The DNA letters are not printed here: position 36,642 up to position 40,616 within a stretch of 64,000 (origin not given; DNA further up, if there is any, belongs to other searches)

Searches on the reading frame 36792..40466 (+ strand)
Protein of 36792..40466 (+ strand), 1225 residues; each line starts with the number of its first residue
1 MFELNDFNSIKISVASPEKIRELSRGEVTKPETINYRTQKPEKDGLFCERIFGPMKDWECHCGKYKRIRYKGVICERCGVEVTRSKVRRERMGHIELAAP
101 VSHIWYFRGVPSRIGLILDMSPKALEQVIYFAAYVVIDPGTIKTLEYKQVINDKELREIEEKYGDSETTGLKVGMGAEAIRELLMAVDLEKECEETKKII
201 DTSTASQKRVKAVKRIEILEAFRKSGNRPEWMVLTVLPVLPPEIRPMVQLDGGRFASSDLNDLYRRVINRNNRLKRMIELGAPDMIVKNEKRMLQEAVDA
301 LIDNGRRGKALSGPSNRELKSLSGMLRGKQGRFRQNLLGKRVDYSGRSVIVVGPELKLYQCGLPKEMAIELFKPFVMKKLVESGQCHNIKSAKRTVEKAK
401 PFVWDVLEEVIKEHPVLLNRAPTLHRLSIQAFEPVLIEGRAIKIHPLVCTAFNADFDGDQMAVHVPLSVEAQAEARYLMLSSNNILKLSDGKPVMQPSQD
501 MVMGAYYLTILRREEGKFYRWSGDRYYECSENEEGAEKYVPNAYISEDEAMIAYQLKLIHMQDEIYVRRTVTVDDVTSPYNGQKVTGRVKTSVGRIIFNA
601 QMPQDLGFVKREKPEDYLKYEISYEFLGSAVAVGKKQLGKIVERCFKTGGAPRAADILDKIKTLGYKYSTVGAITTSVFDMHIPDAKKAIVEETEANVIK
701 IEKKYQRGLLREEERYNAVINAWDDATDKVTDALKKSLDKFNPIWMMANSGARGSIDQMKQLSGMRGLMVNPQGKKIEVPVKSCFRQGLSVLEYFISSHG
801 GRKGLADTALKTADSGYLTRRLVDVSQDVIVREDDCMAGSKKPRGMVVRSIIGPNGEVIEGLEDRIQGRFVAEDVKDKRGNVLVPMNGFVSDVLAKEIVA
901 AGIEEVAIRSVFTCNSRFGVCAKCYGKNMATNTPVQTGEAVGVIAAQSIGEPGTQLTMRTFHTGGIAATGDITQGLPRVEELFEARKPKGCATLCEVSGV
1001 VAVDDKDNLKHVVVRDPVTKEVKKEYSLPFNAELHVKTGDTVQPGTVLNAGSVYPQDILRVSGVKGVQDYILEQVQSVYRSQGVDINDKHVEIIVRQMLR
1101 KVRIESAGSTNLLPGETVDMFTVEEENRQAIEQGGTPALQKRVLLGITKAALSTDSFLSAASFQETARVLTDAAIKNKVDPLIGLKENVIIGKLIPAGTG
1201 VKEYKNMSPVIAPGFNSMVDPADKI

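Call 57: search_protein_families(library=pfam, proteins=[window:36792-40466:+], max_evalue=0.00001)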
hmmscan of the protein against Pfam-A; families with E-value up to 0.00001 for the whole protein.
window:36792-40466:+ (1225 aa): 5 families
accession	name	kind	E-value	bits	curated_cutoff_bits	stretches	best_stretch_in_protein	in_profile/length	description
PF04997.17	RNA_pol_Rpb1_1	-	1.4e-86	291.1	39.7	1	5-337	2-312/312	RNA polymerase Rpb1, domain 1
PF04998.22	RNA_pol_Rpb1_5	-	1.1e-61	209.1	28.5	1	788-1153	1-265/267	RNA polymerase Rpb1, domain 5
PF00623.25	RNA_pol_Rpb1_2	-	2.9e-40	138.7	25.3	2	383-480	68-165/166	RNA polymerase Rpb1, domain 2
PF04983.23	RNA_pol_Rpb1_3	-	6.5e-25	88.3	28.9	1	484-681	1-162/162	RNA polymerase Rpb1, domain 3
PF05000.22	RNA_pol_Rpb1_4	-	3.3e-15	56.4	24.8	1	712-773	3-79/107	RNA polymerase Rpb1, domain 4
